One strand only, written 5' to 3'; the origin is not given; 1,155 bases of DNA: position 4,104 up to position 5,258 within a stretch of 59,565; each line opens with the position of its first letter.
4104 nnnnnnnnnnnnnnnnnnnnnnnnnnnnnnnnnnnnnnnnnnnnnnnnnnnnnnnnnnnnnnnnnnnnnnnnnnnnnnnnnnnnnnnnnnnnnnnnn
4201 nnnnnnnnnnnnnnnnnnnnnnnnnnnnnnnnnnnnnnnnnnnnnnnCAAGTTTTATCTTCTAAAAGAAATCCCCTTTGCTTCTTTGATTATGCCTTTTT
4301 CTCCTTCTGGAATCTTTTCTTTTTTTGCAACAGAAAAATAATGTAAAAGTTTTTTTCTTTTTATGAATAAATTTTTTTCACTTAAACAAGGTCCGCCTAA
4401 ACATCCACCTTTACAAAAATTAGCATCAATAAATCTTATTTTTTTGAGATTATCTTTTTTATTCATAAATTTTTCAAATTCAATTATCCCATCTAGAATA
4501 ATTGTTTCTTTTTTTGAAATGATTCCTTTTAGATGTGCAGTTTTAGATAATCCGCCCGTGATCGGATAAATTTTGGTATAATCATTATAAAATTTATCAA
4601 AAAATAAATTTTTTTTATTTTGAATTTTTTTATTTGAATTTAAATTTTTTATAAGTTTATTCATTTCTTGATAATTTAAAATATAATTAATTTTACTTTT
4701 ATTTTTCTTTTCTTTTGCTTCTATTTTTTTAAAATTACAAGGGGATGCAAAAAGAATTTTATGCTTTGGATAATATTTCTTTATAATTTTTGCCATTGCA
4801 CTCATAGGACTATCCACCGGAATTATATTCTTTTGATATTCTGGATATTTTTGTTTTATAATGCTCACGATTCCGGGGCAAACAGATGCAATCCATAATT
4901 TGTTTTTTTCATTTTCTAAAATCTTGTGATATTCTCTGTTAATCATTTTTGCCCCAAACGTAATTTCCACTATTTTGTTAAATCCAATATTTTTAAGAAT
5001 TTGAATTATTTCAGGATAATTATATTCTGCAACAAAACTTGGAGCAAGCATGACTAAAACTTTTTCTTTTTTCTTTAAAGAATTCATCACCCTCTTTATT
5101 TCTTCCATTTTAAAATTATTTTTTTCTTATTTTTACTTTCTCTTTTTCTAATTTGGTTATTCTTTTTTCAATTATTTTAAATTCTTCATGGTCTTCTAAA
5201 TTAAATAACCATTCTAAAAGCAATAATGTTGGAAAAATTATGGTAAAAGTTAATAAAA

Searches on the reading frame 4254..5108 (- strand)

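Call 47: search_protein_families(library=pfam, proteins=[window:4254-5108:-])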
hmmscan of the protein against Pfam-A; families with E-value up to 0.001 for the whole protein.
window:4254-5108:- (284 aa): 1 family
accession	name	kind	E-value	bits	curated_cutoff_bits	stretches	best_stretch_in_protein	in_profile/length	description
PF02906.19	Fe_hyd_lg_C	-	2.4e-41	142.4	22.1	1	16-240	2-245/245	Iron only hydrogenase large subunit, C-terminal domain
